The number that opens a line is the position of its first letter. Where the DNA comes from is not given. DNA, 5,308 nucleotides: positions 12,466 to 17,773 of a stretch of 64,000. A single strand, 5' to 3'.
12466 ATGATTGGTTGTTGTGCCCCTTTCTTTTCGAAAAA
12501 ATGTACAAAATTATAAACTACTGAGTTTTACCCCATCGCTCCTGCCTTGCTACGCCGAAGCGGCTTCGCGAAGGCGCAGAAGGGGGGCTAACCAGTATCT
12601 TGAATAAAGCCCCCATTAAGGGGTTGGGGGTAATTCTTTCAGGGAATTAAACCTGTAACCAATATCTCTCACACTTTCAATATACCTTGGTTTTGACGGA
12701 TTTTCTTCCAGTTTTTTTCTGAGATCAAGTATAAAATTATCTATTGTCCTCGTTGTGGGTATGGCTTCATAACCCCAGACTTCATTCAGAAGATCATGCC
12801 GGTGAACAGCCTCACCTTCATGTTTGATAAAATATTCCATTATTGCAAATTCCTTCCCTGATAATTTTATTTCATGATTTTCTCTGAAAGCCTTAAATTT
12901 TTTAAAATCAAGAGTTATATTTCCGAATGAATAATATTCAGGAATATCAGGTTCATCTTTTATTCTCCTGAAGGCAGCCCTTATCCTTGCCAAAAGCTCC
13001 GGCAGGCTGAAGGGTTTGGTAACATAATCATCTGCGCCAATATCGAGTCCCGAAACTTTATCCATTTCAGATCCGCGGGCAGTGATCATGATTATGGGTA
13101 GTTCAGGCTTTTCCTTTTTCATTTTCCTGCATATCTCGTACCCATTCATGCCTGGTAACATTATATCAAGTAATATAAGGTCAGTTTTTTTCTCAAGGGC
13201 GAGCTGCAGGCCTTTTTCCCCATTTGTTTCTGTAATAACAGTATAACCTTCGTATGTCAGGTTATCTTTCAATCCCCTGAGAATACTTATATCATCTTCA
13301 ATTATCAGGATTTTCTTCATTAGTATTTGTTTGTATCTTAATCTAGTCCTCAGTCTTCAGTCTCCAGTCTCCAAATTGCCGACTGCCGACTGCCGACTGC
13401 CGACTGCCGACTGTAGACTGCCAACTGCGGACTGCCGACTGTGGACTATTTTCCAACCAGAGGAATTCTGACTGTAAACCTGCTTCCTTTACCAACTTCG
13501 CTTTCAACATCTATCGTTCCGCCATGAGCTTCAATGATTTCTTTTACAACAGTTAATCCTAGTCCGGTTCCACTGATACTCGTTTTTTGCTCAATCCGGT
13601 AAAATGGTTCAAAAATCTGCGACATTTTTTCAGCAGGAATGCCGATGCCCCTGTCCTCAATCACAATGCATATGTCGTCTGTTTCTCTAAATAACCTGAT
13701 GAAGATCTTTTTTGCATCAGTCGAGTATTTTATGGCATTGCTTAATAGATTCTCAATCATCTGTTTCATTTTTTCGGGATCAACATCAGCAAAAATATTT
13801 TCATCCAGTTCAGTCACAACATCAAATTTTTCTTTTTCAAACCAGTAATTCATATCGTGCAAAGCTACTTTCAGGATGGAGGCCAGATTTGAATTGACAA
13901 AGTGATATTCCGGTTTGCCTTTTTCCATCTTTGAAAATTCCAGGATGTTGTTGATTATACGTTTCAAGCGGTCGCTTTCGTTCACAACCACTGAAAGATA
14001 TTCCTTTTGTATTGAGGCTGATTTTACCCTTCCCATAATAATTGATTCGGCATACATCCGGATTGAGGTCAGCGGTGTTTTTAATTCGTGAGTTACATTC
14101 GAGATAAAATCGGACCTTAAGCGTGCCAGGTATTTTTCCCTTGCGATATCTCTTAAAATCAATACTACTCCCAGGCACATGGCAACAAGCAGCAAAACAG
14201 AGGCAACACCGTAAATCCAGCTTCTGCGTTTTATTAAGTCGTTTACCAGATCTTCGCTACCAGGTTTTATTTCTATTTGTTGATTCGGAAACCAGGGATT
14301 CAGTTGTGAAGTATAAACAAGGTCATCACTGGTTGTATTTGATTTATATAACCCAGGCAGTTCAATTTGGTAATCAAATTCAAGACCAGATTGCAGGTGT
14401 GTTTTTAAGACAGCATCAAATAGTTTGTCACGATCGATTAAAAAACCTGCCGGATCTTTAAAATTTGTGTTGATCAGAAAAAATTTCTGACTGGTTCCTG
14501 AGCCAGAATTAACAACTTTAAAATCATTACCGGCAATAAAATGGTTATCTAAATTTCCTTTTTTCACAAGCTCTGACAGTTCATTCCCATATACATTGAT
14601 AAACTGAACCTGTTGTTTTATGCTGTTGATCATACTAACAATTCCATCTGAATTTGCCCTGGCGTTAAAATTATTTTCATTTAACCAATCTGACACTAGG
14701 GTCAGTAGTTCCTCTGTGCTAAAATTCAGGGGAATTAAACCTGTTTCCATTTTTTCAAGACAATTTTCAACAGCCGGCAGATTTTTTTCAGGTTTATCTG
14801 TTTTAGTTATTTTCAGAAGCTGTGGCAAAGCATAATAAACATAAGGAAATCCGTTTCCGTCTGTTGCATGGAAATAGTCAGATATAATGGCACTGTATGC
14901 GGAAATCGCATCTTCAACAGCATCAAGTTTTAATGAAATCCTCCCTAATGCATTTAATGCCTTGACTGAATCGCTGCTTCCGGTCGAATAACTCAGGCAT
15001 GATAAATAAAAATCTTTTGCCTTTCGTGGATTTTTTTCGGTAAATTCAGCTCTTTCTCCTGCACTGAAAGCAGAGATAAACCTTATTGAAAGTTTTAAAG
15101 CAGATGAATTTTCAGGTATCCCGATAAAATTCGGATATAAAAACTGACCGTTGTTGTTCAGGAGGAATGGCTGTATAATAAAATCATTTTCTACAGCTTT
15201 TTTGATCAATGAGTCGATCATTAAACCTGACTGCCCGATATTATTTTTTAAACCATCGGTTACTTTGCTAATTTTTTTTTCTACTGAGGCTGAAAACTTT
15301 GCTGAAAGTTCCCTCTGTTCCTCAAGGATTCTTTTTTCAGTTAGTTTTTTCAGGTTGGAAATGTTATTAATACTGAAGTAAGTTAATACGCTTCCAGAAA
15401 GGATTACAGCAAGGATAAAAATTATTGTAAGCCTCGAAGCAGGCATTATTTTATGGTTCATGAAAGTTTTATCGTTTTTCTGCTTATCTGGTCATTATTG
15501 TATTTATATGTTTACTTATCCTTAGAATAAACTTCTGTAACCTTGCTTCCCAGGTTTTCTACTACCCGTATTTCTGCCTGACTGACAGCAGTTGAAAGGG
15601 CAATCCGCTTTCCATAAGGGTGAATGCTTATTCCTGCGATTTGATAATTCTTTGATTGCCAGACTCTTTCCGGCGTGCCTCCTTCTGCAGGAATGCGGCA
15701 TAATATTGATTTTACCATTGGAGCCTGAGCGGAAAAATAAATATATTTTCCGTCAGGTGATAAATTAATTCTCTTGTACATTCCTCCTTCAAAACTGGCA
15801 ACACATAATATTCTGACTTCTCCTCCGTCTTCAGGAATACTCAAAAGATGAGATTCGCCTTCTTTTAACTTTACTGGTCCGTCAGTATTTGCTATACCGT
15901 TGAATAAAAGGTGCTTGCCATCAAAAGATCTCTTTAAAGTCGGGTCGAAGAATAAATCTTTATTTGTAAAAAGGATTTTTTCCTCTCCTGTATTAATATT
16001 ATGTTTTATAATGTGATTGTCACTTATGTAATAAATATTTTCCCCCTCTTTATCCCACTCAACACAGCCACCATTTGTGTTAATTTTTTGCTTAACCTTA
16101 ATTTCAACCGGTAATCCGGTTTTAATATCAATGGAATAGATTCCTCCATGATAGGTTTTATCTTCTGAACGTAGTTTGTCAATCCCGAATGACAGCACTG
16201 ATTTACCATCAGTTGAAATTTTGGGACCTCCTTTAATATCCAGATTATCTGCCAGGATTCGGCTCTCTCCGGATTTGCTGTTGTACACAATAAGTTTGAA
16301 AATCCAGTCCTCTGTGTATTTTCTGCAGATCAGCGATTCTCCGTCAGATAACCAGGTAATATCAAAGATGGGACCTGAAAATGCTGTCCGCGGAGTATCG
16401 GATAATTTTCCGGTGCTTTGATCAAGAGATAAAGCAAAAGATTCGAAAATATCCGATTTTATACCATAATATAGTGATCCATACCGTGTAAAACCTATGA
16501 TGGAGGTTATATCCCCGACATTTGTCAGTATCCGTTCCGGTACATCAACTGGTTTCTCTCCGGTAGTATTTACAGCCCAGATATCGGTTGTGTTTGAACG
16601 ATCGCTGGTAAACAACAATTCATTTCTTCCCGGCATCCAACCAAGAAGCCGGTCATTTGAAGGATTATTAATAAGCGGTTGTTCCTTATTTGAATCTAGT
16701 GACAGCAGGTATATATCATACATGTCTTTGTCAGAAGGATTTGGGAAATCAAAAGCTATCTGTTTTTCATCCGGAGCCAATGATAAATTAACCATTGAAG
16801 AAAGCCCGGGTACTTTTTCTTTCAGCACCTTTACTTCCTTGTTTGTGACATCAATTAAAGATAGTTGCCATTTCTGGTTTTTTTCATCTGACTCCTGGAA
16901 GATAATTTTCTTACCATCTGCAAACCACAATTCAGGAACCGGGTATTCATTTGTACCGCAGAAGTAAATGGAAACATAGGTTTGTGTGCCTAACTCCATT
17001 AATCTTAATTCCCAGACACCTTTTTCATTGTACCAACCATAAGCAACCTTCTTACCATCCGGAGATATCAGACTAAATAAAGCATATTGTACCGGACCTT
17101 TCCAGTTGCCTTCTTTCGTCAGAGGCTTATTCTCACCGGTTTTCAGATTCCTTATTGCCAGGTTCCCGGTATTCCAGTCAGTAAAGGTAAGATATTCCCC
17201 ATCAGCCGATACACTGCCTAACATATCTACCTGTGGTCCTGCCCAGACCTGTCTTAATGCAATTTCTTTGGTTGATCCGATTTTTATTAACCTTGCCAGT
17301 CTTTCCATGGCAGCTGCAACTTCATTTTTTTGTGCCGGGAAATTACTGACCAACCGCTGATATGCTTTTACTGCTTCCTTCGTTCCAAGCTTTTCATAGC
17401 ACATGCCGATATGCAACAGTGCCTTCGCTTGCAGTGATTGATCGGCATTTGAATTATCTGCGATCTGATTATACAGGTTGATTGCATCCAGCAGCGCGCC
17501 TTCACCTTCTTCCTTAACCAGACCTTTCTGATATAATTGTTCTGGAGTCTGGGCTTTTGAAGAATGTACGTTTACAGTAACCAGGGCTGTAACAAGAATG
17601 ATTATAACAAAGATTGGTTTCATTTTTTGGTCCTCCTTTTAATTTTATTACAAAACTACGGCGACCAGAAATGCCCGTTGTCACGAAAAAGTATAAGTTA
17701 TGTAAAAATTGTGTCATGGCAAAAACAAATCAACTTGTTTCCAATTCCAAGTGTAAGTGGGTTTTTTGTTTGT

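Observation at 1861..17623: Three paralogous histidine kinase - response regulator - secreted TPR/beta-propeller cassettes back to back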

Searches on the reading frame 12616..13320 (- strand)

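Call 3: search_protein_families(library=pfam, proteins=[window:12616-13320:-], max_evalue=0.01)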
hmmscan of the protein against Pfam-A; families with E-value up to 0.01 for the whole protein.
window:12616-13320:- (234 aa): 2 families
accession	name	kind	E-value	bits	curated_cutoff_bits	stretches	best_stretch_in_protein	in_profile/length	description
PF00072.30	Response_reg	-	1.8e-31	109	30.2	1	4-114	1-111/111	Response regulator receiver domain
PF00486.34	Trans_reg_C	-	1.8e-24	86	26.2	1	149-224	2-77/77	Transcriptional regulatory protein, C terminal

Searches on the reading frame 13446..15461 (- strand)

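Call 3: search_protein_families(library=pfam, proteins=[window:13446-15461:-], max_evalue=0.01)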
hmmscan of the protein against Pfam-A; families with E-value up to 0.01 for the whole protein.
window:13446-15461:- (671 aa): 4 families
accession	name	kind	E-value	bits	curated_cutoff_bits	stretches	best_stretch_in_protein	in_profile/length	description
PF02518.31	HATPase_c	-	3.6e-33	114.8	26.4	1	561-668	2-109/111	Histidine kinase-, DNA gyrase B-, and HSP90-like ATPase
PF00512.31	HisKA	-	3.9e-20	72.1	26.9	1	449-515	2-66/66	His Kinase A (phospho-acceptor) domain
PF14501.12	HATPase_c_5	-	5.1e-05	23.6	22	1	566-655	7-91/102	GHKL domain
PF13581.12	HATPase_c_2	-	0.0076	16.7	27.4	0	564-644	31-110/127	Histidine kinase-like ATPase domain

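Call 11: search_protein_families(library=ncbifam, proteins=[window:13446-15461:-], max_evalue=0.001)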
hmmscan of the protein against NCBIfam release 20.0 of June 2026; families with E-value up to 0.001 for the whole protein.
window:13446-15461:- (671 aa): 86 families (the best 25 are shown)
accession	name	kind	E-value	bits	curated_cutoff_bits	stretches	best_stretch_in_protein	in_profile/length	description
NF046044.1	PnpS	equivalog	1.1e-74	251.8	400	1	428-667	149-390/390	two-component system histidine kinase PnpS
NF033092.0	HK_WalK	equivalog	3.1e-66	224.2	725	1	430-667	353-593/594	cell wall metabolism sensor histidine kinase WalK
TIGR02966.1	phoR_proteo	equivalog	4e-62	210.2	334.2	1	432-666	97-333/333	phosphate regulon sensor histidine kinase PhoR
NF047874.1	MASE3_PAS_HK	subfamily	1.1e-50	173.2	560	1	439-668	388-625/655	MASE3 domain-containing sensor histidine kinase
NF008468.0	PRK11360.1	equivalog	2.8e-49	168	646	1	437-668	375-608/616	two-component system sensor histidine kinase AtoS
NF033093.1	HK_VicK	exception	1e-46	159.6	680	1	431-667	191-434/448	cell wall metabolism sensor histidine kinase VicK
NF033091.0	HK_VanS_ACDEFG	equivalog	8.2e-44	149.8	400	1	447-667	72-293/293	vancomycin resistance histidine kinase VanS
NF045911.1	TCSHisKinNblS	equivalog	1.4e-43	149.2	1000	1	431-665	370-617/621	two-component system sensor histidine kinase NblS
TIGR02956.1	TMAO_torS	equivalog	1.2e-42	146.1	676.5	1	447-668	462-682/967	TMAO reductase system sensor histidine kinase/response regulator TorS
NF047465.1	hybrid_HK_LvrA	exception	3.3e-41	141.2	1200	1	445-669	198-423/819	hybrid histidine kinase/response regulator LvrA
NF040691.1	MtrAB_MtrB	equivalog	4.8e-41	141.3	450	1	437-668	259-492/507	MtrAB system histidine kinase MtrB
NF006800.0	PRK09303.1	equivalog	2e-40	138.9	342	1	450-669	152-378/383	histidine kinase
TIGR01386.1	cztS_silS_copS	subfamily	4.8e-40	137.9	292.55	1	450-667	242-457/457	heavy metal sensor histidine kinase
NF041947.1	LuxQ_Vibrio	equivalog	5.1e-40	137.1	1200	1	444-668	467-696/843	quorum-sensing autoinducer 2 sensor kinase/phosphatase LuxQ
NF041735.1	hist_kin_RppB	equivalog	6.8e-40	137.2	400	1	450-667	217-438/438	two-component system sensor histidine kinase RppB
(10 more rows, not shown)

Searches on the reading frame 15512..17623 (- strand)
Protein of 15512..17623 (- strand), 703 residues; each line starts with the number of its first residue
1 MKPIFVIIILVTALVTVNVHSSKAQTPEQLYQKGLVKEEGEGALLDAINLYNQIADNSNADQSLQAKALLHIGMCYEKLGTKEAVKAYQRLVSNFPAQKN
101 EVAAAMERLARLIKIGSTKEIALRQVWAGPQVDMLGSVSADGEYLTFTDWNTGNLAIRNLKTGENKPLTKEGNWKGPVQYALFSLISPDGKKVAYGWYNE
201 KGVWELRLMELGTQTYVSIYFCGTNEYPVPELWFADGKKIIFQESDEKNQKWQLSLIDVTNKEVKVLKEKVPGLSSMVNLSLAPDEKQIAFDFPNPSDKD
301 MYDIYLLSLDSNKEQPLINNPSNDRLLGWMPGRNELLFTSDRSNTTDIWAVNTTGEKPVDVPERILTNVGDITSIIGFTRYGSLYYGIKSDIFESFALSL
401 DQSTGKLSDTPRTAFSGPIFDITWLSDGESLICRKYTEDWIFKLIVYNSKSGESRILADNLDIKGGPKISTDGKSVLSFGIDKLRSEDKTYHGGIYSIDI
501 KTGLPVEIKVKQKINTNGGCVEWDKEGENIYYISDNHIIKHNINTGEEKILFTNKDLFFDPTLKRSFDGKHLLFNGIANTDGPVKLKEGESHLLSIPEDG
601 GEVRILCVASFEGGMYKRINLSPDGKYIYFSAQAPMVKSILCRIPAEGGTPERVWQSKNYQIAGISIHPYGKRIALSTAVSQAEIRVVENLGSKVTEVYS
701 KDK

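Call 3: search_protein_families(library=pfam, proteins=[window:15512-17623:-], max_evalue=0.01)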
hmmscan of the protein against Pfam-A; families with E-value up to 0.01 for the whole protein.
window:15512-17623:- (703 aa): 5 families
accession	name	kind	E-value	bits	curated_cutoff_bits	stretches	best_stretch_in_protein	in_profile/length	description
PF07676.18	PD40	-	2.5e-13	50.1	20.9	0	621-632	16-27/38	WD40-like Beta Propeller Repeat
PF13174.12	TPR_6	-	1.7e-06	28.7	26.3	1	68-96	2-31/33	Tetratricopeptide repeat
PF00930.27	DPPIV_N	-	1.6e-05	24.3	22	0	232-364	190-326/354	Dipeptidyl peptidase IV (DPP IV) N-terminal region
PF02897.21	Peptidase_S9_N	-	0.00068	19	24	0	469-617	131-281/414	Prolyl oligopeptidase, N-terminal beta-propeller domain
PF03088.22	Str_synth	-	0.0039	17.7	25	0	443-481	38-76/89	Strictosidine synthase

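Call 11: search_protein_families(library=ncbifam, proteins=[window:15512-17623:-], max_evalue=0.001)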
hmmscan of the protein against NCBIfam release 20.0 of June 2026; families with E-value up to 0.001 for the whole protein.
window:15512-17623:- (703 aa): 5 families
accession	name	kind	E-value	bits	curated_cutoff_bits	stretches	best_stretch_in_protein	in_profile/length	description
TIGR02800.1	propeller_TolB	equivalog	8.1e-20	71.1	343.15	3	283-355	243-312/418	Tol-Pal system beta propeller repeat protein TolB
NF053518.1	DipepPtdsDpp5Prph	equivalog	6.6e-12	44.7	900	1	273-358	10-98/655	dipeptidyl-peptidase Dpp5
NF002183.0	PRK01029.1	equivalog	2.1e-06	27.1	405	0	187-263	335-406/429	Tol-Pal system protein TolB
NF047507.1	TPR_BatC_Lepto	exception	0.00014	21.5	175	1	41-99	71-130/214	TPR repeat-containing protein BatC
TIGR03302.1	OM_YfiO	subfamily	0.00078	19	81.4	0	21-104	27-109/239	outer membrane protein assembly factor BamD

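Call 95: search_protein_families(library=padloc, proteins=[window:15512-17623:-], max_evalue=0.001)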
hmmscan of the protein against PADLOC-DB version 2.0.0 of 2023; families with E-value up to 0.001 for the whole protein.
window:15512-17623:- (703 aa): 0 families
